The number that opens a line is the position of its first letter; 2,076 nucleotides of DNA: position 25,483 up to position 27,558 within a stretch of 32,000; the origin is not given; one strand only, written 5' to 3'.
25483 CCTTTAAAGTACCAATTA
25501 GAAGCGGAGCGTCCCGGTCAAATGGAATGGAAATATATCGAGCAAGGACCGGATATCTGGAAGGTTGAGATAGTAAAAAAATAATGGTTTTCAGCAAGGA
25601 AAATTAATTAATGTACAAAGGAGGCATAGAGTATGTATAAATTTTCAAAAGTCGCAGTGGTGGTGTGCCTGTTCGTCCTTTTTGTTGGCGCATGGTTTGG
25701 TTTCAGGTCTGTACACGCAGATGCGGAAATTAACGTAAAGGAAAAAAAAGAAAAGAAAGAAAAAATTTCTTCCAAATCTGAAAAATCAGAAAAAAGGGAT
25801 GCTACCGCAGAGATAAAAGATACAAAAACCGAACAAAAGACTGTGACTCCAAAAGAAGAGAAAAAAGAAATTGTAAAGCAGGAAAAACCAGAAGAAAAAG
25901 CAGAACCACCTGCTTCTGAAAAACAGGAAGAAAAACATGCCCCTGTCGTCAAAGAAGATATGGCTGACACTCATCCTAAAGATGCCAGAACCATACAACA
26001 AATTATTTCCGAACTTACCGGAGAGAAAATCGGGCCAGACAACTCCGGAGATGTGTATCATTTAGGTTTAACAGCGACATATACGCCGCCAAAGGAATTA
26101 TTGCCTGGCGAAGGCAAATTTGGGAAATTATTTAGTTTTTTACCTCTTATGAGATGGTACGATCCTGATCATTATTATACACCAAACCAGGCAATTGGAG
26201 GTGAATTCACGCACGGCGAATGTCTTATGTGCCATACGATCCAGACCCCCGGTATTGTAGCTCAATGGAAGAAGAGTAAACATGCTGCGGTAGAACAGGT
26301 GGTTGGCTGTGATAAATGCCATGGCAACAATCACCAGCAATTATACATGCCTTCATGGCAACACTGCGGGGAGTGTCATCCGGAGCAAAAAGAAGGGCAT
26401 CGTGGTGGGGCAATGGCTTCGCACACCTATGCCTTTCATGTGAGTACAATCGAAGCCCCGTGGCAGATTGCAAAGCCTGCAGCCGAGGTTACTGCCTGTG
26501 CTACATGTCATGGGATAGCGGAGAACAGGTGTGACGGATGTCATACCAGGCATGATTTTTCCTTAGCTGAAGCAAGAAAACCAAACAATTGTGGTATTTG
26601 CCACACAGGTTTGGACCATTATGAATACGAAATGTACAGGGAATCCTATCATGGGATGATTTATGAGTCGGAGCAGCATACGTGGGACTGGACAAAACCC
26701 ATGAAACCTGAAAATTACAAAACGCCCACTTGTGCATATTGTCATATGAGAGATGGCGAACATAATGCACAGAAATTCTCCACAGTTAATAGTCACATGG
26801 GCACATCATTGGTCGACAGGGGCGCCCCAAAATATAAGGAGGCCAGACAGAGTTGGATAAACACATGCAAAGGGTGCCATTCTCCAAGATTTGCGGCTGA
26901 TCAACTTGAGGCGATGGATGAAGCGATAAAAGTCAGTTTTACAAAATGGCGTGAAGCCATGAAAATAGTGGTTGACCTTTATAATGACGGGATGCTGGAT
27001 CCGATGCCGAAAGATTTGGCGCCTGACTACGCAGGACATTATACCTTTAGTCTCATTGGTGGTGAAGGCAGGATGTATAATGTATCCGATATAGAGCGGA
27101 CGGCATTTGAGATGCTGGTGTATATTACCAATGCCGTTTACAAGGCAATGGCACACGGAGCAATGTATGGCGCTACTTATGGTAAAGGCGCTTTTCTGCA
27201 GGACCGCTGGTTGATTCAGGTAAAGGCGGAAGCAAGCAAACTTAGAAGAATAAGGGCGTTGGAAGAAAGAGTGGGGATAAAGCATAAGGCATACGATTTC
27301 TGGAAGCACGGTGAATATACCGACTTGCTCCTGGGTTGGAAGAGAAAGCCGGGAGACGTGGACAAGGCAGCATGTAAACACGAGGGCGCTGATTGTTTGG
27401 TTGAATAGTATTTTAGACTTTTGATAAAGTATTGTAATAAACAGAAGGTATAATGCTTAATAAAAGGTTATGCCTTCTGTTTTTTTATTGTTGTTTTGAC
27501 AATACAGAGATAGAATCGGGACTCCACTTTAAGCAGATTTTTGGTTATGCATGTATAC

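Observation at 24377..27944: Exported HAO-family octaheme cytochrome in a cassette with four small cytoplasmic genes (DUF1858, two cupins, DUF2249) and a cytochrome c lipoprotein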

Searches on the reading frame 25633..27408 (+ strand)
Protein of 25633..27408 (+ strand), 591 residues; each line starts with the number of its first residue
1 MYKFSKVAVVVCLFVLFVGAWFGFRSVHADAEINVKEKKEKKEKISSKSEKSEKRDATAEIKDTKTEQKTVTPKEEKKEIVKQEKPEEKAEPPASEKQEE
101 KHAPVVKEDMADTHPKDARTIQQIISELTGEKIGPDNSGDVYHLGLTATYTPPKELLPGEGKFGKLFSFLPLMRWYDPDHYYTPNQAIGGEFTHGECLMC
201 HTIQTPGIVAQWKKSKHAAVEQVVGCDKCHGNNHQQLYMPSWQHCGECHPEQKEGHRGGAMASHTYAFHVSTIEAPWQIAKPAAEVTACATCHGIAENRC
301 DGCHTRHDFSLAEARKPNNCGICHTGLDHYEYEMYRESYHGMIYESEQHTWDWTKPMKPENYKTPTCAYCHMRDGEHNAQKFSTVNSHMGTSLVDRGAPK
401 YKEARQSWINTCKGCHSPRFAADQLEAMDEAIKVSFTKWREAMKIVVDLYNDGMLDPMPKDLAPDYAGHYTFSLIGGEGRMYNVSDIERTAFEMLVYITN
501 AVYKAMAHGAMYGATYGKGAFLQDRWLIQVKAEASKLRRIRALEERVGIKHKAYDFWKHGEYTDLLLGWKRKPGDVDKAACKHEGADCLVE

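Call 3: search_protein_families(library=pfam, proteins=[window:25633-27408:+], max_evalue=0.1)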
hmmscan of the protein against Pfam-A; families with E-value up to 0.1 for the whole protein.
window:25633-27408:+ (591 aa): 4 families
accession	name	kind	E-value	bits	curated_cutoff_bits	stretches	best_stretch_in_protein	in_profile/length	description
PF13447.11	Multi-haem_cyto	-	1.1e-41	143.4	21.9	1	224-455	10-261/269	Seven times multi-haem cytochrome CxxCH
PF22142.1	Hao_C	-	1.6e-11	44.4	27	1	554-578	3-27/47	Hydroxylamine oxidoreductase, C-terminal domain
PF14522.11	Cytochrome_C7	-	3.5e-05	24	24.8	1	194-249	13-66/67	Cytochrome c7 and related cytochrome c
PF01733.24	Nucleoside_tran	-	0.078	12.8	29.8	0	5-68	69-130/309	Nucleoside transporter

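Call 4: search_protein_families(library=ncbifam, proteins=[window:25633-27408:+], max_evalue=0.1)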
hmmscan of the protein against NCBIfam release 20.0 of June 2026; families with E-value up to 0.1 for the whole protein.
window:25633-27408:+ (591 aa): 3 families
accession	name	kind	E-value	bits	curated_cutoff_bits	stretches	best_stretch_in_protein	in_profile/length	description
NF052343.1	hydrazine_HDH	equivalog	4.7e-133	444.5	900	1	126-570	42-514/564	hydrazine dehydrogenase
NF047351.1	lipase_YSIRK_Sa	exception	0.021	13.1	650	1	37-103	152-218/704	YSIRK-targeted triacylglycerol lipase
TIGR04526.1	predic_Ig_block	subfamily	0.089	11.7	150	0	33-123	37-126/693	putative immunoglobulin-blocking virulence protein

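Call 5: search_solved_structures(query=window:25633-27408:+, show_alignments=3)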
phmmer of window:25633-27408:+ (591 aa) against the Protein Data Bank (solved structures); distinct sequences matched with E-value up to 0.001: 8.
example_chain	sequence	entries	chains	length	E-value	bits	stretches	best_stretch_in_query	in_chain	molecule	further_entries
6t5e_A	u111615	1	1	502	1.4e-180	605.3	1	119-579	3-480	Hydroxylamine oxidoreductase-like protein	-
4n4j_A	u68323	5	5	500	1.9e-179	601.5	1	119-579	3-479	hydroxylamine oxidoreductase | Similar to hydroxylamine oxidoreductase hao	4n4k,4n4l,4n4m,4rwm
6hif_G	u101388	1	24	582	5.7e-119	401.8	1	126-568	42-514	Hydrazine dehydrogenase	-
6m0p_A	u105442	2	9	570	1.4e-46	162.7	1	232-548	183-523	Aerobic hydroxylamine oxidoreductase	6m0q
4fas_A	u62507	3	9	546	1.7e-46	162.5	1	232-548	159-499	Hydroxylamine oxidoreductase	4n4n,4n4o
1fgj_A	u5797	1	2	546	8.4e-46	160.2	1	232-548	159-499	HYDROXYLAMINE OXIDOREDUCTASE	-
6h5l_A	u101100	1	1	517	5.6e-42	147.5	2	147-374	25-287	Similar to hydroxylamine oxidoreductase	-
4qo5_A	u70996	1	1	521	5.1e-15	58.5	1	299-373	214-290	Hypothetical multiheme protein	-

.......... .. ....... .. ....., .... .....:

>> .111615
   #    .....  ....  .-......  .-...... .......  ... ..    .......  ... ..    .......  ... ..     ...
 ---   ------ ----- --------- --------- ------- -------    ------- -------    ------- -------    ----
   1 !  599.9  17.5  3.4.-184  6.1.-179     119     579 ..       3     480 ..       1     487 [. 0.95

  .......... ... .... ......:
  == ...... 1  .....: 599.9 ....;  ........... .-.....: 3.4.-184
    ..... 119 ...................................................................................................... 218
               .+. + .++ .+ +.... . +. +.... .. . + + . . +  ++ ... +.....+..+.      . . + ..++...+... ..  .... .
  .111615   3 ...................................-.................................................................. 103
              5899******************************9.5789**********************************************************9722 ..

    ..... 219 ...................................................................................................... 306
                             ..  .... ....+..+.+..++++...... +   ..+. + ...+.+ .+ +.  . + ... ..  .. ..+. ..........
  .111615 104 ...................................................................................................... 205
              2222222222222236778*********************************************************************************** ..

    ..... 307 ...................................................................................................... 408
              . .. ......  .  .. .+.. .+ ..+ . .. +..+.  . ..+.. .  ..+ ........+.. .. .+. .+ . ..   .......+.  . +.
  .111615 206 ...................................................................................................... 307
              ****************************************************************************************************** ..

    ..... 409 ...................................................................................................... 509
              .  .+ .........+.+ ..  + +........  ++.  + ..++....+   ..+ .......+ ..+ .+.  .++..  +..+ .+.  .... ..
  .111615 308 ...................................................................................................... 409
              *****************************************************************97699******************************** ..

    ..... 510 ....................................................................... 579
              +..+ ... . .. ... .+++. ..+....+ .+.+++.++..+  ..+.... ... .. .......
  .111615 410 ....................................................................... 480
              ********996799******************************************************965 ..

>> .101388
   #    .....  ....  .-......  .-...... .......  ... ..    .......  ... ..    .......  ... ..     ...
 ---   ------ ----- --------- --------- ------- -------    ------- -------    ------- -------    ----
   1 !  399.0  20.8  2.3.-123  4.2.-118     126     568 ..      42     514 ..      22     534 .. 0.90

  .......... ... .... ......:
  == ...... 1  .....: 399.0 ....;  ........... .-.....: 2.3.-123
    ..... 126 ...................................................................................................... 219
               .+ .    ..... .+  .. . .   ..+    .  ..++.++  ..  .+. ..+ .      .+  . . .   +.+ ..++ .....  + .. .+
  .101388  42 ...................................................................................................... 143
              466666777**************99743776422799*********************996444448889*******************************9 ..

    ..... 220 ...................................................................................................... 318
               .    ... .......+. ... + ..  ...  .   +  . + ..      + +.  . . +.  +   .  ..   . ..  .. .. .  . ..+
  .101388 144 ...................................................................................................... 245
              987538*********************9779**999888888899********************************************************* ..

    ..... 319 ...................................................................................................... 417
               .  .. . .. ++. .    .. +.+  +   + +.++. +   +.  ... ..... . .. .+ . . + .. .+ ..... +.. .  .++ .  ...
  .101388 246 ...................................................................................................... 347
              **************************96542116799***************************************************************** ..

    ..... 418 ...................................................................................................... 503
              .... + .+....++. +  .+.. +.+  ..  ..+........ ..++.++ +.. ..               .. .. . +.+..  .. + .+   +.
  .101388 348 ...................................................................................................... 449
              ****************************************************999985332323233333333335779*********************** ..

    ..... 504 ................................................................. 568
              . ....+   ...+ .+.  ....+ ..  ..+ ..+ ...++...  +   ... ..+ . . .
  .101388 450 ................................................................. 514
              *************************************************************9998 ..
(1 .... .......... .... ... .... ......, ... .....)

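Call 8: find_homologous_proteins(query=window:25633-27408:+, max_evalue=1e-30)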
Query window:25633-27408:+ (591 aa): 105 proteins with E <= 1e-30 among 8000 candidates.
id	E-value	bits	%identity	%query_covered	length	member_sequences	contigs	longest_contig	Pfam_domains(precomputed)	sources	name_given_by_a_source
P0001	0.0e+0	1397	99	100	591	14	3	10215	PF22142.2,PF13447.12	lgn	-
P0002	0.0e+0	1225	85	100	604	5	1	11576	PF22142.2,PF13447.12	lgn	-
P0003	0.0e+0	1076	74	100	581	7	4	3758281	PF22142.2,PF13447.12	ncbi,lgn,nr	ncbi:MAG: multiheme c-type cytochrome [Candidatus Jettenia sp. CY-1]|nr:hydroxylamine oxidoreductase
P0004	0.0e+0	1075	83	89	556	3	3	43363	PF22142.2,PF13447.12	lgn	-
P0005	0.0e+0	1068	71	100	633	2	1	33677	PF22142.2,PF13447.12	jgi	-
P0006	0.0e+0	1067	82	89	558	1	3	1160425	PF22142.2,PF13447.12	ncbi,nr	ncbi:MAG: hydroxylamine oxidoreductase [Candidatus Brocadia sp.]|nr:hydroxylamine oxidoreductase [Ca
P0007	0.0e+0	1066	82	89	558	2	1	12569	PF22142.2,PF13447.12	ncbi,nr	ncbi:MAG: hydroxylamine oxidoreductase [Candidatus Brocadia sp.]|nr:hydroxylamine oxidoreductase [Ca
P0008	0.0e+0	1065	83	87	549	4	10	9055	PF22142.2,PF13447.12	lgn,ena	-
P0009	0.0e+0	1065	82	89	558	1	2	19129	PF22142.2,PF13447.12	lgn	-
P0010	0.0e+0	1064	82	89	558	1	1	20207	PF22142.2,PF13447.12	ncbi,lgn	-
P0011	0.0e+0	1063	82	89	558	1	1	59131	PF22142.2,PF13447.12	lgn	-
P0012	0.0e+0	1063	82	89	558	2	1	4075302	PF22142.2,PF13447.12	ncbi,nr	ncbi:hydroxylamine oxidoreductase-like protein [Candidatus Brocadia pituitae]|nr:hydroxylamine oxido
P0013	0.0e+0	1062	80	91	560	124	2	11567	PF22142.2,PF13447.12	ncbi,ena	ncbi:MAG: multiheme c-type cytochrome [Planctomycetota bacterium]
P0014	0.0e+0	1062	82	89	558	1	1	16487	PF22142.2,PF13447.12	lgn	-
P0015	0.0e+0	1060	82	89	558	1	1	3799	PF22142.2,PF13447.12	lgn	-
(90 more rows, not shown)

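Call 11: find_encoding_contigs(protein=P0003, flank=8000, max_places=3)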
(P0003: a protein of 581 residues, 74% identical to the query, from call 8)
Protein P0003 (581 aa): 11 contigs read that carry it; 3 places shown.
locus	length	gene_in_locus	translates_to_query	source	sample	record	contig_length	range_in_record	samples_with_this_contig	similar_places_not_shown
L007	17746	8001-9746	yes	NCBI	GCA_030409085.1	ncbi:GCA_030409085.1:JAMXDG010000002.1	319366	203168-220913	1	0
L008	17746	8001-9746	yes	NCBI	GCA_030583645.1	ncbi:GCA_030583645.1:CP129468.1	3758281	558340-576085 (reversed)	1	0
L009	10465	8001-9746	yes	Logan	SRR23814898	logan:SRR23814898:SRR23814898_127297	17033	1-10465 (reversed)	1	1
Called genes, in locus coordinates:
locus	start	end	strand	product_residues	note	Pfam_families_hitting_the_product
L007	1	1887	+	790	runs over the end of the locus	PF07244:POTRA, PF08478:POTRA_1 (faint), PF08479:POTRA_2 (faint), PF07244:POTRA, PF01103:Omp85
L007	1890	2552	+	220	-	PF03938:OmpH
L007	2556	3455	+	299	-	PF03331:LpxC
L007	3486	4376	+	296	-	PF00132:Hexapep (weak), PF25084:LbH_EIF2B (faint), PF25087:GMPPB_C, PF00132:Hexapep, PF13720:Acetyltransf_11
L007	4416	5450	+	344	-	PF01408:GFO_IDH_MocA, PF02894:GFO_IDH_MocA_C (faint), PF22725:GFO_IDH_MocA_C3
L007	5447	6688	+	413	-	PF04055:Radical_SAM, PF13186:SPASM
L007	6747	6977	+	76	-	PF08984:DUF1858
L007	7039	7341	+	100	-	PF07883:Cupin_2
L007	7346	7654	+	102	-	PF07883:Cupin_2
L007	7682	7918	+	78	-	PF10006:DUF2249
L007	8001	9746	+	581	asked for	PF13447:Multi-haem_cyto, PF22142:Hao_C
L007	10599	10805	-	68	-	PF08984:DUF1858 (weak), PF04405:ScdA_N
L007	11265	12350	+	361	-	PF03595:SLAC1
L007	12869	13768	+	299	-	PF01226:Form_Nir_trans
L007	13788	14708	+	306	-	PF01226:Form_Nir_trans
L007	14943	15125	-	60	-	-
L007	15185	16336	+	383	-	PF02684:LpxB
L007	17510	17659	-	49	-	-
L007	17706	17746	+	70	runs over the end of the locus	-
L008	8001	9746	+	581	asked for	PF13447:Multi-haem_cyto, PF22142:Hao_C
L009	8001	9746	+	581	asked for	PF13447:Multi-haem_cyto, PF22142:Hao_C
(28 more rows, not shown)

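Call 25: find_related_loci(query=A1, collection=genome_contigs, flank=8000)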
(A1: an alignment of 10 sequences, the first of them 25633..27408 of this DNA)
Query A1 (591 aa) in genome_contigs; peptide patterns used: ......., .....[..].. (x = any residue, [..] = any of these).
142 stretches matched a pattern; 53 encode a relative of the query (tblastn E <= 1e-3); 53 distinct loci.
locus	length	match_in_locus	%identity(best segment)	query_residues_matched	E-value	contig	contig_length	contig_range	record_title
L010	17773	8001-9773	98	1-591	0e+0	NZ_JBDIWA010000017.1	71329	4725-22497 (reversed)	MAG: Candidatus Kuenenia sp. isolate Bin_40 NODE_236_length_71329_cov_15.912671, whole genome shotgun sequence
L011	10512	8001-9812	85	1-591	0e+0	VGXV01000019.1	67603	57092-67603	MAG: Planctomycetota bacterium isolate K_DeepCast_100m_m2_328 K_DeepCast_100m_m2_328_Ga0194127_10000418, whole genome sh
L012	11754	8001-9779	85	1-591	0e+0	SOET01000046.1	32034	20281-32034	MAG: Candidatus Kuenenia hertensis isolate YC6 NODE_3772_length_32034_cov_256.917759, whole genome shotgun sequence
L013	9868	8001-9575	84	69-591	0e+0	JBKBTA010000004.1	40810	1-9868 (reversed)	MAG: Candidatus Brocadia sp. isolate 21I_052.bin.35 NODE_4_length_40810_cov_5.553654, whole genome shotgun sequence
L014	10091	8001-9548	84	77-591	0e+0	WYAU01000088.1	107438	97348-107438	MAG: Candidatus Brocadia sp. isolate AMX1 k127_610889, whole genome shotgun sequence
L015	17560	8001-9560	84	76-591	0e+0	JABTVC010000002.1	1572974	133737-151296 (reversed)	MAG: Planctomycetia bacterium isolate H5_AMX3 seq002, whole genome shotgun sequence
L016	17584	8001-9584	82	65-591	0e+0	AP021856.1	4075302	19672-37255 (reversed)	Candidatus Brocadia pituitae DNA, complete genome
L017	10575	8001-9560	84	76-591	0e+0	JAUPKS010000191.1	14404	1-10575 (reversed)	MAG: Planctomycetota bacterium isolate erpe_2018_pw_0hr_WHONDRS-PP48-000085_B_bin.5 scaffold_741117, whole genome shotgu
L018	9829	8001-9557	83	65-591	0e+0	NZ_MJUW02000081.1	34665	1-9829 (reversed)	Candidatus Brocadia sapporoensis strain 40 NODE_275_length_34665_cov_356.634, whole genome shotgun sequence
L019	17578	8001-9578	82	65-591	0e+0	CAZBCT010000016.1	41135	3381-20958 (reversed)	MAG TPA_asm: uncultured Candidatus Brocadia sp. isolate SRP323723_co1_49 genome assembly, contig: NODE_758_length_41135_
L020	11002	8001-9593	80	54-591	0e+0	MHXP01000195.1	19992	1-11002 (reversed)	MAG: Planctomycetes bacterium GWA2_39_15 gwa2_scaffold_6889, whole genome shotgun sequence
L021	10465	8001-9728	75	1-591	0e+0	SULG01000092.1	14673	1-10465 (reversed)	MAG: Candidatus Jettenia ecosi isolate J2 contig00328, whole genome shotgun sequence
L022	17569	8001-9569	82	71-591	0e+0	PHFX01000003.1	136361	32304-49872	MAG: Candidatus Brocadia sp. WS118 scaffold_3, whole genome shotgun sequence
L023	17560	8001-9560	83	76-591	0e+0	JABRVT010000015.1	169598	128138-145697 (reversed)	MAG: Candidatus Brocadia sp. isolate MAG-01r c_000000000027, whole genome shotgun sequence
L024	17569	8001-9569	82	71-591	0e+0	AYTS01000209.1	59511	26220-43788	MAG: Candidatus Brocadia carolinensis isolate 26THWARD NODE_9_length_59511_cov_20.834_ID_17, whole genome shotgun sequen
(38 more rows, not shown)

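Call 28: search_protein_families(library=ncbifam, proteins=[L007:5447-6688:+, L007:10599-10805:-, L007:11265-12350:+], max_evalue=0.001)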
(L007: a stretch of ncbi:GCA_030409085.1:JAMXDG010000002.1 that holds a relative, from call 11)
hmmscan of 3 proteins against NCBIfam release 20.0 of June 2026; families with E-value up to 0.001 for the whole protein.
L007:5447-6688:+ (413 aa): 57 families (the best 25 are shown)
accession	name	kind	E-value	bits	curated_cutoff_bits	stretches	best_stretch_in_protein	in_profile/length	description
TIGR04545.1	rSAM_ahbD_hemeb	equivalog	3.3e-46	158.3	500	2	93-288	6-199/339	heme b synthase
TIGR04055.1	rSAM_NirJ2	equivalog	1e-40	140.2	500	1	93-356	6-276/326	putative heme d1 biosynthesis radical SAM protein NirJ2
TIGR04053.2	TIGR04053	equivalog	2.3e-34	119.2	395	1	91-288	12-208/366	TIGR04053 family radical SAM/SPASM domain-containing protein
TIGR04546.1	rSAM_ahbC_deAc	equivalog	1.2e-32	113.2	650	1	91-299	43-252/390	12,18-didecarboxysiroheme deacetylase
TIGR04347.1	pseudo_SAM_Halo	equivalog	7.6e-31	107.7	525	1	92-295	43-247/390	TIGR04347 family pseudo-SAM/SPASM protein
TIGR04054.1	rSAM_NirJ1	equivalog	1.4e-30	106.2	650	1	91-289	40-235/387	putative heme d1 biosynthesis radical SAM protein NirJ1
TIGR04303.1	GeoRSP_rSAM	equivalog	3.7e-29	102.3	400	1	85-370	3-292/325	GeoRSP system radical SAM/SPASM protein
TIGR02109.1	PQQ_syn_pqqE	equivalog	3e-25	88.9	381.35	1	83-358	3-285/358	pyrroloquinoline quinone biosynthesis protein PqqE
TIGR04051.1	rSAM_NirJ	equivalog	4.3e-25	88.4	515.45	1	93-275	8-187/354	heme d1 biosynthesis radical SAM protein NirJ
TIGR02668.1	moaA_archaeal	equivalog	1.3e-24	86.7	325.25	1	91-275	14-197/303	GTP 3',8-cyclase MoaA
TIGR04133.1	rSAM_w_lipo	hypoth_equivalog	9.8e-24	83.9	425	1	93-297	30-235/350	TIGR04133 family radical SAM/SPASM protein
TIGR02666.1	moaA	equivalog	2e-23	82.9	284.05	1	91-270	14-198/336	GTP 3',8-cyclase MoaA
NF050035.1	rSAM_WgK_link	exception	1e-22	80.7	650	1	84-279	6-198/367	radical SAM/SPASM peptide maturase WgkB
TIGR03913.1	rad_SAM_trio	equivalog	7.1e-22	77.4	591.75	1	83-324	15-248/477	GDL motif peptide-associated radical SAM/SPASM maturase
NF001199.0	PRK00164.2-1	equivalog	9.6e-22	77.5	231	1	91-227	16-151/308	GTP 3',8-cyclase MoaA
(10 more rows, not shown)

L007:10599-10805:- (68 aa): 4 families
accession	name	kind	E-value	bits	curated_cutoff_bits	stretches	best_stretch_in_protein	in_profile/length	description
NF009777.0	PRK13276.1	equivalog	3.3e-12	46.7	259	1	5-62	1-59/224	iron-sulfur cluster repair di-iron protein ScdA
TIGR03652.1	FeS_repair_RIC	equivalog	1.3e-09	38.2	204.7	1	12-63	1-52/216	iron-sulfur cluster repair di-iron protein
TIGR03980.1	prismane_assoc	subfamily_domain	7.4e-09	35.5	44.95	1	6-60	1-58/58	hybrid cluster protein-associated redox disulfide domain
NF008221.0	PRK10992.1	equivalog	2.5e-06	27.1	254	1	10-62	6-58/220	iron-sulfur cluster repair protein YtfE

L007:11265-12350:+ (361 aa): 1 family
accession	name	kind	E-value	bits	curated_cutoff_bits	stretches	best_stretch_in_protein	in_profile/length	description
TIGR00816.1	tdt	subfamily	4.3e-28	98.6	237.25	1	8-335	1-319/320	tellurite-resistance/dicarboxylate transporter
